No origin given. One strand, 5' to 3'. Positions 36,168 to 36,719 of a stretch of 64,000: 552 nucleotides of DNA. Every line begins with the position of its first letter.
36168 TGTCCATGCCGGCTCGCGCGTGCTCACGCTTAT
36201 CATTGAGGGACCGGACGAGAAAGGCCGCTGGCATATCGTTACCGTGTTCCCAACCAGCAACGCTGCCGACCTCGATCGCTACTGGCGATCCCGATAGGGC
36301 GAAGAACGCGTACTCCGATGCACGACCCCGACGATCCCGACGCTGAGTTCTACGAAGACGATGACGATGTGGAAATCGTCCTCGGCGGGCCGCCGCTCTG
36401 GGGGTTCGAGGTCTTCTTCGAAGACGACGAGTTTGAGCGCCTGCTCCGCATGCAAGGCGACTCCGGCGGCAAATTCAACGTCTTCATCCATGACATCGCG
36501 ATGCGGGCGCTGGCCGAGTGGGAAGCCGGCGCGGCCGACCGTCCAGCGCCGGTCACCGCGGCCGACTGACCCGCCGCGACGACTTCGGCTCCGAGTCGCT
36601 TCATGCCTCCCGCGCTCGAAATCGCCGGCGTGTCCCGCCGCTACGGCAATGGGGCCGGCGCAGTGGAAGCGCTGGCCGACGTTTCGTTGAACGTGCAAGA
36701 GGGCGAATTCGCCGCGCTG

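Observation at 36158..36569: Decayed brnTA-like locus (toxin 3' remnant plus orphan antitoxin-like gene) wedged inside the thiamine ABC transporter operon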

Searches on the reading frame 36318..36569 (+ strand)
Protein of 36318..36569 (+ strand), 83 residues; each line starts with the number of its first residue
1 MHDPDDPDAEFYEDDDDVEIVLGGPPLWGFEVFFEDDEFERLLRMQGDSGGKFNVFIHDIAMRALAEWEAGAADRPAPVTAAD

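Call 5: search_protein_families(library=pfam, max_evalue=1, proteins=[window:36318-36566:+])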
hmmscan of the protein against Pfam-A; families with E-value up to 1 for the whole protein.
seq(83 aa): 0 families

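Call 8: search_protein_families(library=ncbifam, max_evalue=1, proteins=[window:36318-36566:+])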
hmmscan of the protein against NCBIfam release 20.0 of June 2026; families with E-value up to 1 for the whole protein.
seq(83 aa): 0 families

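Call 9: find_homologous_proteins(query=window:36318-36566:+, max_evalue=0.01)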
Query seq(83 aa) (83 aa): 7 proteins with E <= 0.01 among 7 candidates.
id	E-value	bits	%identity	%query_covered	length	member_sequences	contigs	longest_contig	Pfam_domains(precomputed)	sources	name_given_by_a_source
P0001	3.2e-49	183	100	100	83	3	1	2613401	-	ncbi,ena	-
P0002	2.3e-47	177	98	100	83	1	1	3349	-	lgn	-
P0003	1.2e-41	158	92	94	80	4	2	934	-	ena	-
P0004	6.2e-38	146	80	100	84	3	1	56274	-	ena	-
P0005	4.4e-37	144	80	100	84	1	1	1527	-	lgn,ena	-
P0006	3.6e-35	138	82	94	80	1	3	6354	-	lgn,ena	-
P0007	1.2e-33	133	80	94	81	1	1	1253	-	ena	-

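Call 10: find_encoding_contigs(protein=window:36318-36569:+, flank=10000, max_places=10)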
Protein window:36318-36569:+ (83 aa): no gene with exactly this product is on record in the collection.

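Call 11: find_encoding_contigs(protein=P0004, flank=10000, max_places=4)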
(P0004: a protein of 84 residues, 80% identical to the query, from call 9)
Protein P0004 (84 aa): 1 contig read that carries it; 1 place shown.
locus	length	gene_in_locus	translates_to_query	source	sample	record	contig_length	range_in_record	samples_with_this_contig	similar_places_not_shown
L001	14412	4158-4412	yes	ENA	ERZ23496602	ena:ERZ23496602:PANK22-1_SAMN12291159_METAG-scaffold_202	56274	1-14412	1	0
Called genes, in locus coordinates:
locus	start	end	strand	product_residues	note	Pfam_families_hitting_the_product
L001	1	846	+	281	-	?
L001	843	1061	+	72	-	PF02597:ThiS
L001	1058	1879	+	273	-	PF05690:ThiG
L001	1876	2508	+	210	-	PF03070:TENA_THI-4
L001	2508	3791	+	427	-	PF05345:He_PIG, PF09084:NMT1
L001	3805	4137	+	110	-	-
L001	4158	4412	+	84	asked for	-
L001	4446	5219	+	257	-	PF00005:ABC_tran, PF13304:AAA_21 (faint)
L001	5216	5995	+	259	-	PF00528:BPD_transp_1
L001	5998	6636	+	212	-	PF02581:TMP-TENI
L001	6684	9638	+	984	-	PF01565:FAD_binding_4, PF02913:FAD-oxidase_C, PF02754:CCG (faint), PF13183:Fer4_8, PF13534:Fer4_17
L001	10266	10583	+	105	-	-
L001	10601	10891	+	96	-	-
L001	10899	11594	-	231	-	PF02223:Thymidylate_kin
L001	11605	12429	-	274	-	PF02223:Thymidylate_kin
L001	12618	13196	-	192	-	PF01782:RimM, PF05239:PRC, PF24986:PRC_RimM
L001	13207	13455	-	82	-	PF13083:KH_KhpA-B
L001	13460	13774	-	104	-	PF00886:Ribosomal_S16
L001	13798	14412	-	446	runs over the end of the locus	PF02881:SRP54_N, PF06414:Zeta_toxin (weak), PF13191:AAA_16 (weak), PF13401:AAA_22, PF00448:SRP54, PF02978:SRP_SPB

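Call 12: find_encoding_contigs(protein=P0006, flank=10000, max_places=4)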
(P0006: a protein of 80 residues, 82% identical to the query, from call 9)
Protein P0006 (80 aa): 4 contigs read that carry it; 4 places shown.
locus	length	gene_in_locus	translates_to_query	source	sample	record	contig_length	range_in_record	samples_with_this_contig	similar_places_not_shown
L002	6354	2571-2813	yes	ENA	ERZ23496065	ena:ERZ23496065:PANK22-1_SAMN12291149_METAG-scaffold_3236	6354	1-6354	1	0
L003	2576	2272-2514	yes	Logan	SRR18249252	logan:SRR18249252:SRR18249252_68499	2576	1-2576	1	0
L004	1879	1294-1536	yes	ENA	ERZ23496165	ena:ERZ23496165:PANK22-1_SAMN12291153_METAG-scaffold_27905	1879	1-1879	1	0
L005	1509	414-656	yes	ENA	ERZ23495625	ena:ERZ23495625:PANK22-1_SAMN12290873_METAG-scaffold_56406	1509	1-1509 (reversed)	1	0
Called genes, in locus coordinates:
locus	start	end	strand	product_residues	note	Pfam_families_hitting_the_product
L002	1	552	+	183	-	?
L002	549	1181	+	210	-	PF03070:TENA_THI-4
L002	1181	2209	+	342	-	PF09084:NMT1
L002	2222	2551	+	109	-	-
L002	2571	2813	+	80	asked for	-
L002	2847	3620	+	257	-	PF00005:ABC_tran, PF13304:AAA_21 (faint)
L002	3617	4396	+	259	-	PF00528:BPD_transp_1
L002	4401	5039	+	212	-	PF02581:TMP-TENI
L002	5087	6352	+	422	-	?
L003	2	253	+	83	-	?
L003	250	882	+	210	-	PF03070:TENA_THI-4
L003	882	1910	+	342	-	PF09084:NMT1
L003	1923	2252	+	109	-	-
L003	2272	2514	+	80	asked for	-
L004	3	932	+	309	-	?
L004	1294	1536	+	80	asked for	-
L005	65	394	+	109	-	-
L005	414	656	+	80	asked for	-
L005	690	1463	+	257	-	PF00005:ABC_tran, PF13304:AAA_21 (faint)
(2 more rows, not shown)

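Call 19: find_encoding_contigs(protein=P0002, flank=10000, max_places=4)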
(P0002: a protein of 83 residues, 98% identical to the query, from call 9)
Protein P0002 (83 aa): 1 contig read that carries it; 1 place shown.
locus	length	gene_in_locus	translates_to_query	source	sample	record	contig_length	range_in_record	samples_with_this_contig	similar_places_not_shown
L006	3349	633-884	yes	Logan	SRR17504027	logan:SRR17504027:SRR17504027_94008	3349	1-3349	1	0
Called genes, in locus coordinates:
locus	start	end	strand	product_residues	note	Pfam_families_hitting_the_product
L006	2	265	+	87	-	?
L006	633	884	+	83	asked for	-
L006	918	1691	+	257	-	PF00005:ABC_tran, PF13304:AAA_21 (faint)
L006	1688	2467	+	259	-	PF00528:BPD_transp_1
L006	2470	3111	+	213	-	PF02581:TMP-TENI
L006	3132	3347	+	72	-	?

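Call 20: find_encoding_contigs(protein=P0003, flank=10000, max_places=4)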
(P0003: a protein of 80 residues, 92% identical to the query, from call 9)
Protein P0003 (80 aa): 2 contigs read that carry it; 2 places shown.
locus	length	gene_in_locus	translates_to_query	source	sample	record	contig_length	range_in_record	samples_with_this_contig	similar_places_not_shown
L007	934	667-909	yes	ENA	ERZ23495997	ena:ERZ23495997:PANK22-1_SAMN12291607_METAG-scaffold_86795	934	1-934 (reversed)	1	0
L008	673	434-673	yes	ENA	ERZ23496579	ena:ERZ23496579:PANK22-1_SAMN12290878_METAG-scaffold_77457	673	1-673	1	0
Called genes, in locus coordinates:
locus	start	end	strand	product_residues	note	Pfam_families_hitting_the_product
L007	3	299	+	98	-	?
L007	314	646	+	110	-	-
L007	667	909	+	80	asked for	-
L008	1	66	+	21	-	?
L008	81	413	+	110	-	-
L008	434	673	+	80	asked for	?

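Call 21: find_encoding_contigs(protein=P0001, flank=10000, max_places=4)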
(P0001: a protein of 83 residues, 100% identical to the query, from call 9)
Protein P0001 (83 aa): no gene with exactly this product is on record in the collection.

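Call 25: search_protein_families(library=pfam, max_evalue=10, proteins=[L007:314-646:+])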
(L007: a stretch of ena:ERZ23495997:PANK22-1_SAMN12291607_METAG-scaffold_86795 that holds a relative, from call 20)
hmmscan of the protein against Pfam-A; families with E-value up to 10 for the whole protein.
L007:314-646:+ (110 aa): 1 family
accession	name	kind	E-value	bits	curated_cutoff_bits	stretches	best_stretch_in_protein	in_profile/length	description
PF14076.12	DUF4258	-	0.0011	19.6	25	1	15-95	2-70/71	Domain of unknown function (DUF4258)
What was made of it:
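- Closest known: DUF4258. Same: It is the best Pfam match of the intact thi-locus toxins, at E about 1e-3 and covering up to positions 2-70 of the 71-position profile (call 25).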

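Call 26: search_protein_families(library=padloc, max_evalue=10, proteins=[window:36318-36566:+])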
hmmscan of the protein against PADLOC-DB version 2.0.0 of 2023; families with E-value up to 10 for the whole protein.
seq(83 aa): 0 families
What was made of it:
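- No curated family assignment exists for either protein (calls 5, 8, 25, 26).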

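Call 44: find_homologous_proteins(query=A7, max_evalue=0.1)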
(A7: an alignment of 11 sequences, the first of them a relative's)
Query A7 (11 sequences) (83 aa, profile of the alignment): 25 proteins with E <= 0.1 among 5197 candidates.
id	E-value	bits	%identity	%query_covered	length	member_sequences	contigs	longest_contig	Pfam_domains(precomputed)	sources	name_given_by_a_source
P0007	2.5e-36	142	80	94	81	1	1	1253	-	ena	-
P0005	2.5e-36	142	80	100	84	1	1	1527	-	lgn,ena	-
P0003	1.1e-35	140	92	94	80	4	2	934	-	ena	-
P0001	3.3e-35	138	100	100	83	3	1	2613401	-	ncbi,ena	-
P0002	3.8e-35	138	98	100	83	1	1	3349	-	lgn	-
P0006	4.5e-35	138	82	94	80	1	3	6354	-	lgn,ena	-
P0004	7.5e-35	137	80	100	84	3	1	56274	-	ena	-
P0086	4.7e-33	131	31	77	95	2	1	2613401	-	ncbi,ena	-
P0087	2.5e-30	122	37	48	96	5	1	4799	-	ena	-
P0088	1.3e-28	117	36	78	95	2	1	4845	-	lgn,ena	-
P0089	1.6e-26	110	33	77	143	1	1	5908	-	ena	-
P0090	1.4e-25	107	30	75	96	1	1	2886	-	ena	-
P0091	1.0e-24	104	31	77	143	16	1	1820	-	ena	-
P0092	1.2e-24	104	31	61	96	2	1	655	-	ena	-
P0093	2.5e-24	103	34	83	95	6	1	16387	-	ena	-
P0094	5.7e-24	102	63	80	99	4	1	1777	-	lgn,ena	-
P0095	5.8e-23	99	58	87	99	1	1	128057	-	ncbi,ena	-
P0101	4.1e-14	71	54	66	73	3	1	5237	-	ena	-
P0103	2.6e-13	68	46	57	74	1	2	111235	-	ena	-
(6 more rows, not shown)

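Call 45: find_encoding_contigs(protein=P0095, flank=6000, max_places=3)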
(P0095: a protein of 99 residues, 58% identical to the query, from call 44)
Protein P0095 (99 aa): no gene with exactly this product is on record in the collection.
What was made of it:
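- Tried and rejected: The window's 83-aa protein and P0001/P0095 could not be found in the contig index, so the source record itself could not be retrieved (calls 10, 21, 45).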

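Call 50: search_solved_structures(query=A8, max_evalue=10, show_alignments=2)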
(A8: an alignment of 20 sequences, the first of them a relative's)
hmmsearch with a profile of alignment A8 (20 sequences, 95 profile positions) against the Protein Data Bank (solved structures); distinct sequences matched with E-value up to 10: 4.
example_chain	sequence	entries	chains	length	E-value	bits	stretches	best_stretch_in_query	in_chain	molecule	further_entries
1x93_A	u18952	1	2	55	0.091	16.5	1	41-82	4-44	hypothetical protein HP0222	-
8bl6_A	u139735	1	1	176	0.3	14.8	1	23-52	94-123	dIG14-scdim-EF62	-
7paj_9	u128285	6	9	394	1.3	12.7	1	18-82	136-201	Elongation factor Tu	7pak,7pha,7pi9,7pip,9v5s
8bl3_A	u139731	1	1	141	7.1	10.4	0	32-52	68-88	scIg12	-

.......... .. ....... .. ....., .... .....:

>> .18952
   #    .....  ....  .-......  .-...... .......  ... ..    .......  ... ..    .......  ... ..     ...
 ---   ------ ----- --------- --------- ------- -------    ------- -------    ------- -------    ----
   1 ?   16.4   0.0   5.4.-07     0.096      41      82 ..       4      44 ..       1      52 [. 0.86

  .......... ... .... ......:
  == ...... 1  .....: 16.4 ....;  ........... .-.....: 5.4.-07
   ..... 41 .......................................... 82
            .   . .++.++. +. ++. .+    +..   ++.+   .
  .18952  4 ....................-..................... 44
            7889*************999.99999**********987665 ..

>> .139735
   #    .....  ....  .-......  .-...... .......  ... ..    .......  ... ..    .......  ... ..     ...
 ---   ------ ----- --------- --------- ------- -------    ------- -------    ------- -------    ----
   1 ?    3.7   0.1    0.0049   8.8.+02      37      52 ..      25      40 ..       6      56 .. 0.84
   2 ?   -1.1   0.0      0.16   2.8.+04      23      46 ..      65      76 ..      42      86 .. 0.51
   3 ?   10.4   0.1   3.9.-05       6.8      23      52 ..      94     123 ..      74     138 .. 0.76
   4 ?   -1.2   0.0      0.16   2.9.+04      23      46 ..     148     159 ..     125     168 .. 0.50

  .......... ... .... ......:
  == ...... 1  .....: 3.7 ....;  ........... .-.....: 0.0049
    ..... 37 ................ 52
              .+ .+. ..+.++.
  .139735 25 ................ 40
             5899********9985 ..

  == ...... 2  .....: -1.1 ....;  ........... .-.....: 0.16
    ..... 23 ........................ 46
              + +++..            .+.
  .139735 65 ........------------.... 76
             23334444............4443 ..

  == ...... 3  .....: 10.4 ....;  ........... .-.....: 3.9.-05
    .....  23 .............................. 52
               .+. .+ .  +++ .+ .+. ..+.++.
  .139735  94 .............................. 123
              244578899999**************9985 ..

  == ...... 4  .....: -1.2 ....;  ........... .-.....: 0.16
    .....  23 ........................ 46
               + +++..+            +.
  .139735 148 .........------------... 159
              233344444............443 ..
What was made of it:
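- On BrnT/BrnA system: The profile against PDB gives the RHH protein HP0222 as best hit, at E 0.09 only (call 50).
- The best PDB profile match is the RHH protein HP0222 (call 50).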

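Call 51: search_protein_families(library=pfam, alignment_id=A8, max_evalue=1)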
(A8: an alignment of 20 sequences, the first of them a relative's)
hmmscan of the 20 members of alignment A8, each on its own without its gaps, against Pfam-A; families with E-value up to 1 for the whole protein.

A. member 1, P0001 (83 aa): 0 families

B. families by the number of members that match (of 20 scanned): 4 families
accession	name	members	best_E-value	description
PF13930.12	Endonuclea_NS_2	2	0.028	DNA/RNA non-specific endonuclease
PF17764.6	PriA_3primeBD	2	0.075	3'DNA-binding domain (3'BD)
PF12196.13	hNIFK_binding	1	0.096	FHA Ki67 binding domain of hNIFK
PF08883.16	DOPA_dioxygen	1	0.26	Dopa 4,5-dioxygenase family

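Call 52: find_encoding_contigs(protein=P0103, flank=6000, max_places=3)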
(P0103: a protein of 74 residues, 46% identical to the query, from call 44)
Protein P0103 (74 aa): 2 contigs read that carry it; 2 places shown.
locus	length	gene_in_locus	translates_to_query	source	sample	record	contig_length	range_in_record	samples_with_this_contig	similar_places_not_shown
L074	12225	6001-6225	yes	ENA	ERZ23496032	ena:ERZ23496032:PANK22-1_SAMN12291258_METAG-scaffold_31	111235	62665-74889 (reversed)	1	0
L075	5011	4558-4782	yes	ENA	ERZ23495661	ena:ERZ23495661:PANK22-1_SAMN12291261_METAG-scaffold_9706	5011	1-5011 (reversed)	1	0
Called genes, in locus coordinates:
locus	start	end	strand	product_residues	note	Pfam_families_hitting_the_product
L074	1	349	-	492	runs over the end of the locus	PF04250:DUF429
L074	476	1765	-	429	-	PF04250:DUF429, PF01936:NYN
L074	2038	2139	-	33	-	-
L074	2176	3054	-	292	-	PF04250:DUF429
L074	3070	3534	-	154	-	PF03692:CxxCxxCC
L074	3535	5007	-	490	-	-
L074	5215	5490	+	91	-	-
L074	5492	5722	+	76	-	-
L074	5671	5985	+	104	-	-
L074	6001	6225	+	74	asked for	-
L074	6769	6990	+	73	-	-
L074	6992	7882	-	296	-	PF00149:Metallophos, PF12850:Metallophos_2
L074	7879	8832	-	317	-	PF00248:Aldo_ket_red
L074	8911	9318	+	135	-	-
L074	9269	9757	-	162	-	-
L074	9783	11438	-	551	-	PF02776:TPP_enzyme_N, PF00205:TPP_enzyme_M, PF02775:TPP_enzyme_C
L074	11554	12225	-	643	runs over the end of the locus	PF01476:LysM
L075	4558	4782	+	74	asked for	-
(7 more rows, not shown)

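Call 57: predict_structure(alignment_id=A8)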
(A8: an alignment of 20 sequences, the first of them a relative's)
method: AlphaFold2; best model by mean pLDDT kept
length: 83 residues; sequences in the alignment: 20
mean_pLDDT: 65.1   pTM: 0.41
mean pLDDT of the five models: 65.1, 64.7, 64.0, 63.0, 61.1
residues with pLDDT >= 90: 0; 70-90: 38; 50-70: 23; < 50: 22
segments of 3 or more residues with pLDDT < 50: 9-15, 17-20, 23-25, 78-83
pLDDT, mean of each block of 10 residues (from residue 1): 52 47 55 75 75 81 83 59 43
secondary structure, 60 per line:
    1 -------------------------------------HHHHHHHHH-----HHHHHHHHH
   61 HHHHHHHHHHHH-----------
elements in order: H38-46 H52-72
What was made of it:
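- On BrnT/BrnA system: AF2 gives an extended segment at 29-36, helix 38-46 and helix 52-72, at pLDDT 75-83 (call 57).
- The model shows an extended segment, then helix 38-46 and helix 52-72, at pLDDT 75-83 (call 57).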

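Call 63: fold_search(model_id=the predicted structure, library=pdb)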
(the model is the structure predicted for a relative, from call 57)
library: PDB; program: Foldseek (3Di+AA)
matches with E <= 10: 4; with E <= 0.001: 0
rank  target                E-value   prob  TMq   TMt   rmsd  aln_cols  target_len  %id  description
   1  6jb1_A                5.3e+00  0.02  0.19  0.09  13.8        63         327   14  Structure of pancreatic ATP-sensitive potassium channel bound with repaglinide and ATPgammaS at 3.3A resolution (released 2019-05-22)
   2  2din_MODEL_1_A        6.7e+00  0.04  0.25  0.30  12.2        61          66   16  Solution structure of the Myb_DNA-binding domain of human Cell division cycle 5-like protein (released 2007-04-03)
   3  8esr_J                7.2e+00  0.03  0.20  0.15  14.3        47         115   15  Ytm1 associated nascent 60S ribosome (-fkbp39) State 2 (released 2022-11-30)
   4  6ks7_E                8.4e+00  0.01  0.18  0.04  10.1        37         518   19  TRiC at 0.1 mM ADP-AlFx, Conformation 1, 0.1-C1 (released 2019-09-18)

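Call 77: find_encoding_contigs(protein=P0094, flank=6000, max_places=4)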
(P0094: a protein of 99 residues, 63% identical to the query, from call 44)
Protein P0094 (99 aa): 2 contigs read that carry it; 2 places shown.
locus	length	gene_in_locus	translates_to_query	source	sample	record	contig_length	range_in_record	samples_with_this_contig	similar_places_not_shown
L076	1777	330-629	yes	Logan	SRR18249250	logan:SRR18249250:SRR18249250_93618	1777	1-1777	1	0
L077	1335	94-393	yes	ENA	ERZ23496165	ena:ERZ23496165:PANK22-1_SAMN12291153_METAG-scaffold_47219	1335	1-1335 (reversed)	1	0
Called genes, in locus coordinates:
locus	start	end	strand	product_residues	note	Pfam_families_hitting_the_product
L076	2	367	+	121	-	?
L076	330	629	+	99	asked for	-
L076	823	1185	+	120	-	PF14076:DUF4258 (weak)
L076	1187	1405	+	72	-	-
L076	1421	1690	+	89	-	-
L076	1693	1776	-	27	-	?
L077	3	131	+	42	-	?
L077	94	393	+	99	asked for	-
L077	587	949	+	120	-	PF14076:DUF4258 (weak)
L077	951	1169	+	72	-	-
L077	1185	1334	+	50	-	?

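Call 78: find_encoding_contigs(protein=P0101, flank=6000, max_places=3)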
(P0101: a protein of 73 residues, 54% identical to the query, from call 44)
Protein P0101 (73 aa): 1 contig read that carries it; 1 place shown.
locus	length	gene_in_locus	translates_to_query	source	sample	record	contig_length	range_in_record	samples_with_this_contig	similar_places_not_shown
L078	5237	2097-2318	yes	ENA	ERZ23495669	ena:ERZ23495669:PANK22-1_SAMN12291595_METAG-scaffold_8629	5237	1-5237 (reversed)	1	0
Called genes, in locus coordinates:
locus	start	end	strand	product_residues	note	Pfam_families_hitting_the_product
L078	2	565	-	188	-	?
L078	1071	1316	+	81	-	-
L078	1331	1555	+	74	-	-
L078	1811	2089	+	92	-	-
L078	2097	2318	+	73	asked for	-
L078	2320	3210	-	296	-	PF00149:Metallophos, PF12850:Metallophos_2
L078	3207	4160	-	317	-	PF00248:Aldo_ket_red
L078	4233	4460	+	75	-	-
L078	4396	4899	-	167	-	-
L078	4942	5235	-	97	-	?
